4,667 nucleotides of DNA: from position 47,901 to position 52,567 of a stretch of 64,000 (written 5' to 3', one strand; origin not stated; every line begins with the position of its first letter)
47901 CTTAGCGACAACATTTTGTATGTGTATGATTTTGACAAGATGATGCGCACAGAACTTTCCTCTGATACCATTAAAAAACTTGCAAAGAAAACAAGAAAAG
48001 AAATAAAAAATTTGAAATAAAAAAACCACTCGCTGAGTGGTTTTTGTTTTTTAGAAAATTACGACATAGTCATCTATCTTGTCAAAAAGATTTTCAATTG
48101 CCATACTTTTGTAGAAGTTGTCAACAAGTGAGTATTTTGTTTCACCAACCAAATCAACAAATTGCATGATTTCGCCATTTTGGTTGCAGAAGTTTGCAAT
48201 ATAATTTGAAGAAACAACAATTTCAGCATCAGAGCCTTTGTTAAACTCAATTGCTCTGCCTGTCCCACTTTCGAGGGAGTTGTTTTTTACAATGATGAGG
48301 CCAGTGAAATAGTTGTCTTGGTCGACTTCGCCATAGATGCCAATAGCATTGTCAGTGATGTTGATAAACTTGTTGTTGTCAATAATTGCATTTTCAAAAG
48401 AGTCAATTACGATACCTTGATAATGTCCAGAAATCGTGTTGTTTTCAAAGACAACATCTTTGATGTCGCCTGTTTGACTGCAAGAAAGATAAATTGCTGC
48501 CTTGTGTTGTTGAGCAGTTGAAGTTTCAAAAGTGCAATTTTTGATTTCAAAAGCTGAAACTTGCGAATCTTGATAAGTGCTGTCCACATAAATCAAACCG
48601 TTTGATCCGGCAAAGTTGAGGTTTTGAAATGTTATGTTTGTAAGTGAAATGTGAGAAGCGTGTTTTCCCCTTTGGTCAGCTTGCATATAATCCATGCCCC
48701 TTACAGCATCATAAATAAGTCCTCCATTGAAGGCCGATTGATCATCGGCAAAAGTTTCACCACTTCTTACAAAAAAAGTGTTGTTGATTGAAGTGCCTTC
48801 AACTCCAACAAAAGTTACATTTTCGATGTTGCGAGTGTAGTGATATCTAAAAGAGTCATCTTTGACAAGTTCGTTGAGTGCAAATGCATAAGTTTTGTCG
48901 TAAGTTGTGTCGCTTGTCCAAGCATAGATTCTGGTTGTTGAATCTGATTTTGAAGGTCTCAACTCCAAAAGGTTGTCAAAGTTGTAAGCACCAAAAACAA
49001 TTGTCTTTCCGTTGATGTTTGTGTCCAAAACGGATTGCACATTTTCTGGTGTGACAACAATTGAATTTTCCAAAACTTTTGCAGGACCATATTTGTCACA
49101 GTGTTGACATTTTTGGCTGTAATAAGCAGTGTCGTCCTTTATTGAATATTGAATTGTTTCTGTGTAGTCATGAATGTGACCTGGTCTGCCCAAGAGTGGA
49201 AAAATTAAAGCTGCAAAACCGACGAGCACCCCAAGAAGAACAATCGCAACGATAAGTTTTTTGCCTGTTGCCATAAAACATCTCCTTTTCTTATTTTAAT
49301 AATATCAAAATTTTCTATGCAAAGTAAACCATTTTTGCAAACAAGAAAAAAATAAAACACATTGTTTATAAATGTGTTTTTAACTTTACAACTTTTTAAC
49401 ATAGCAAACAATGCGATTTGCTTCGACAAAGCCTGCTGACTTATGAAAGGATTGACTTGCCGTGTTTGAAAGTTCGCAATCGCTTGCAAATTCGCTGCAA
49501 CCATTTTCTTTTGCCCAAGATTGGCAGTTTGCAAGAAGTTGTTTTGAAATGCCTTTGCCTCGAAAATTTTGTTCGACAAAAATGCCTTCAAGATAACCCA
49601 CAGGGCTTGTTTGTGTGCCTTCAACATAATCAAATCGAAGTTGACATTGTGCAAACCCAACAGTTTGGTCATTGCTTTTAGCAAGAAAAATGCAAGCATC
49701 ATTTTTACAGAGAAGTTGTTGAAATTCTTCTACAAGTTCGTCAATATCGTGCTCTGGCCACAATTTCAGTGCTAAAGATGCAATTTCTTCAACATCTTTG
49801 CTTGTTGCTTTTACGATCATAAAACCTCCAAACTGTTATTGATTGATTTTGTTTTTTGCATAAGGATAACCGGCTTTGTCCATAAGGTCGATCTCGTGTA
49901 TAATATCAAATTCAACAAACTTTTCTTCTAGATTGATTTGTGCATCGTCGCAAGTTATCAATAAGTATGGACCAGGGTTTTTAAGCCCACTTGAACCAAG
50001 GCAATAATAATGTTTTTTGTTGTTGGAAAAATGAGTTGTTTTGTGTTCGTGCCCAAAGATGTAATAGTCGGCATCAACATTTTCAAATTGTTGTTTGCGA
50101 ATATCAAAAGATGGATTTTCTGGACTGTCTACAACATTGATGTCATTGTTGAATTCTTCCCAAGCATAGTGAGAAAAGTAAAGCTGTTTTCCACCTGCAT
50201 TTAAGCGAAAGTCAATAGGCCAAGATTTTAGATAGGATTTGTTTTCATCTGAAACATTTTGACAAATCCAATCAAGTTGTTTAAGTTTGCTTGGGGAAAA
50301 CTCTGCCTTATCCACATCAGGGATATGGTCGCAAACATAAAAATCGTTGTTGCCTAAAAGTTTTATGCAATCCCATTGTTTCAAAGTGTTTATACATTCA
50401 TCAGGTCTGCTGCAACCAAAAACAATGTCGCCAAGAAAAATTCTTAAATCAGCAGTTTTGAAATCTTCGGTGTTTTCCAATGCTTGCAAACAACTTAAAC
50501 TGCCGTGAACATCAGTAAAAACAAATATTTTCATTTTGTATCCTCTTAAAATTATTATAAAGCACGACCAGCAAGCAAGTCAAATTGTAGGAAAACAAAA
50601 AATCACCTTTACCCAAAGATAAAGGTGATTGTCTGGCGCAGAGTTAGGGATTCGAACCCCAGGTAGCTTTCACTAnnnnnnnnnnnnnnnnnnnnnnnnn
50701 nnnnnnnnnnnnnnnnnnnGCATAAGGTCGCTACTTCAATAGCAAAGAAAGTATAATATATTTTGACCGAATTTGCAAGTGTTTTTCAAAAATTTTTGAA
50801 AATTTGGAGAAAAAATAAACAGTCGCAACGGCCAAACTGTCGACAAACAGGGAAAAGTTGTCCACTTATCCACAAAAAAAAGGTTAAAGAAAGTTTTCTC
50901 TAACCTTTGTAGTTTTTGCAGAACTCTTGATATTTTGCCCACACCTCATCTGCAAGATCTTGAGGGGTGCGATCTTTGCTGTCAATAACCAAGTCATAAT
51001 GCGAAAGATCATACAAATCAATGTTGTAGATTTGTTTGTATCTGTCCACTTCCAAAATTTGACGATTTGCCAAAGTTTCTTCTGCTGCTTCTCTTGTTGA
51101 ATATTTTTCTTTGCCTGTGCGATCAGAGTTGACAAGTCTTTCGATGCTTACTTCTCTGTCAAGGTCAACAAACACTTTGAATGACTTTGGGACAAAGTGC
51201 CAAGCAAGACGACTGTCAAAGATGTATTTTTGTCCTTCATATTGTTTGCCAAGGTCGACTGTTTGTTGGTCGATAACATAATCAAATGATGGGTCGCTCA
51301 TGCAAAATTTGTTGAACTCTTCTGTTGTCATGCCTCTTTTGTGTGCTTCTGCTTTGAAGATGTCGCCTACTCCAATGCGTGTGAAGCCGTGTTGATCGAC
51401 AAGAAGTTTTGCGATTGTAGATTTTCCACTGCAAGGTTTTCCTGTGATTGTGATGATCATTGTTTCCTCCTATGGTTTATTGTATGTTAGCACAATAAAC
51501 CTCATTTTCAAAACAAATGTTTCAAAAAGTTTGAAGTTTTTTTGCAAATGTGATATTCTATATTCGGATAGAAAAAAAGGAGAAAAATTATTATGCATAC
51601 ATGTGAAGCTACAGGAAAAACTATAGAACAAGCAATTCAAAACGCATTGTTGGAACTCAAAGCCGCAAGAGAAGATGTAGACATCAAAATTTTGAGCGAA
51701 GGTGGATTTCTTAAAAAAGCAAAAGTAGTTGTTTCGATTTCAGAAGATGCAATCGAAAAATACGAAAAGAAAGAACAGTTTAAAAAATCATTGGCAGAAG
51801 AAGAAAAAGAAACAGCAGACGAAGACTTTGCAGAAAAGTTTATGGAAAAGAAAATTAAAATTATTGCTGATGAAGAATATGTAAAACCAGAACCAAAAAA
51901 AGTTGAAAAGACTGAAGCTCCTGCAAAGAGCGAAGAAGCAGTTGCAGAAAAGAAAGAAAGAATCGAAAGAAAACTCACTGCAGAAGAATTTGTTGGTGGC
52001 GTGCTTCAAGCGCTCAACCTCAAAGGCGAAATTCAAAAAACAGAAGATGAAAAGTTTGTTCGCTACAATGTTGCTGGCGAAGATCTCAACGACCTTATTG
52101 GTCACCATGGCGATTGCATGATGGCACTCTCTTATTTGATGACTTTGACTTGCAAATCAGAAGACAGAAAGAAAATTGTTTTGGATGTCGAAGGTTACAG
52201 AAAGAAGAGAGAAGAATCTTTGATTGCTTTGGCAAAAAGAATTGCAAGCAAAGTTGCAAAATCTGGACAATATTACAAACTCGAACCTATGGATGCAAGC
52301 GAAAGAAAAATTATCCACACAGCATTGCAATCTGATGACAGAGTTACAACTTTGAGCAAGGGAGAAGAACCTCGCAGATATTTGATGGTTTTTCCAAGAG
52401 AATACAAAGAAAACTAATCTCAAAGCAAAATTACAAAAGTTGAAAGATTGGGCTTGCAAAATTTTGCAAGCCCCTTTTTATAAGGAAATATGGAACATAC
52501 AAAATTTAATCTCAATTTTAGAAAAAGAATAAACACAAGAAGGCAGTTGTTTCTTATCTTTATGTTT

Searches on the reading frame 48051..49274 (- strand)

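Call 21: search_protein_families(library=ncbifam, proteins=[window:48051-49274:-], max_evalue=1e-10)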
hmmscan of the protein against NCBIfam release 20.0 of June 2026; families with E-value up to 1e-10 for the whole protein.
window:48051-49274:- (407 aa): 0 families

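Call 46: search_protein_families(library=pfam, proteins=[window:48051-49274:-], max_evalue=0.001)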
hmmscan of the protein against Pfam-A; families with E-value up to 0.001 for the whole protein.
window:48051-49274:- (407 aa): 1 family
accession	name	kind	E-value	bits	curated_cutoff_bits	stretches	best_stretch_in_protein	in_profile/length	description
PF00295.23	Glyco_hydro_28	-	0.00062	19.4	22.9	1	207-283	226-308/324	Glycosyl hydrolases family 28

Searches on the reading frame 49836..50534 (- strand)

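Call 21: search_protein_families(library=ncbifam, proteins=[window:49836-50534:-], max_evalue=1e-10)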
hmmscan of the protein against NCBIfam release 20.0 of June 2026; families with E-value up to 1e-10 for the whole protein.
window:49836-50534:- (232 aa): 0 families

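Call 46: search_protein_families(library=pfam, proteins=[window:49836-50534:-], max_evalue=0.001)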
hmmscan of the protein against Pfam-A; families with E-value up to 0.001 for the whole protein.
window:49836-50534:- (232 aa): 2 families
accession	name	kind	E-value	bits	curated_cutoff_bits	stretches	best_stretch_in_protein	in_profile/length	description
PF12850.12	Metallophos_2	-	2.3e-11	44.4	27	1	1-186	1-139/154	Calcineurin-like phosphoesterase superfamily domain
PF00149.33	Metallophos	-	4.3e-09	37.5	21.5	1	1-165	1-190/191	Calcineurin-like phosphoesterase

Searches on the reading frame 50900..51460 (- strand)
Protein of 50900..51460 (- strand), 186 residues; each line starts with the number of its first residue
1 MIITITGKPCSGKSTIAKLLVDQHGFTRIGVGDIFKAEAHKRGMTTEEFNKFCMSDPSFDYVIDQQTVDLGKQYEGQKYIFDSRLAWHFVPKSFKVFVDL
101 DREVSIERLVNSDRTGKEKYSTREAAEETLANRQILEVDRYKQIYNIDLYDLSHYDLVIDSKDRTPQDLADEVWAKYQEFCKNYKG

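Call 46: search_protein_families(library=pfam, proteins=[window:50900-51460:-], max_evalue=0.001)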
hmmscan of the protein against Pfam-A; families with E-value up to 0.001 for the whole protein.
window:50900-51460:- (186 aa): 7 families
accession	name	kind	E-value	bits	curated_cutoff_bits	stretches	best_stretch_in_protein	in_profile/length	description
PF13189.12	Cytidylate_kin2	-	6.4e-16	59.5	28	1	2-162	1-175/176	Cytidylate kinase-like family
PF13238.12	AAA_18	-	2.9e-14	54.1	29.4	1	3-124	1-123/128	AAA domain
PF13207.12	AAA_17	-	1.8e-08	35.2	27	1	6-54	1-51/136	AAA domain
PF00406.28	ADK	-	1.2e-05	25.9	26.8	1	5-55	1-50/151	Adenylate kinase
PF07931.18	CPT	-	0.00024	21.4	22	0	1-52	2-55/172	Chloramphenicol phosphotransferase-like protein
PF13671.12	AAA_33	-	0.00026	21.7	27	0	3-46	2-45/143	AAA domain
PF02224.24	Cytidylate_kin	-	0.00031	20.9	26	0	3-40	1-38/211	Cytidylate kinase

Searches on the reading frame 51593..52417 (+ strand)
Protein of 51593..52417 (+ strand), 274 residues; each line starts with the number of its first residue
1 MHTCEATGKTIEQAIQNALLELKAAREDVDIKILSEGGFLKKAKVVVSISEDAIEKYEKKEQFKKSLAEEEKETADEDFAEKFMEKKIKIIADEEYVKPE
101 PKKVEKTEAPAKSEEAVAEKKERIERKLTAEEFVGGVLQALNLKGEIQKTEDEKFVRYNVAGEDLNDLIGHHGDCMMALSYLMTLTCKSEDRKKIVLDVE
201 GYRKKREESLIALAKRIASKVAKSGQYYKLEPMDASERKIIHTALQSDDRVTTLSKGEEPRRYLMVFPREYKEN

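Call 19: search_protein_families(library=ncbifam, proteins=[window:51593-52417:+], max_evalue=0.00001)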
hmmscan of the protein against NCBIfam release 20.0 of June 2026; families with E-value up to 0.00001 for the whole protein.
window:51593-52417:+ (274 aa): 1 family
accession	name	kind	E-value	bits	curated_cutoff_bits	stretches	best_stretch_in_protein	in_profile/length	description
NF041568.1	Jag_EloR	equivalog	3.7e-49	167.5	145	1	4-266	2-201/203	RNA-binding cell elongation regulator Jag/EloR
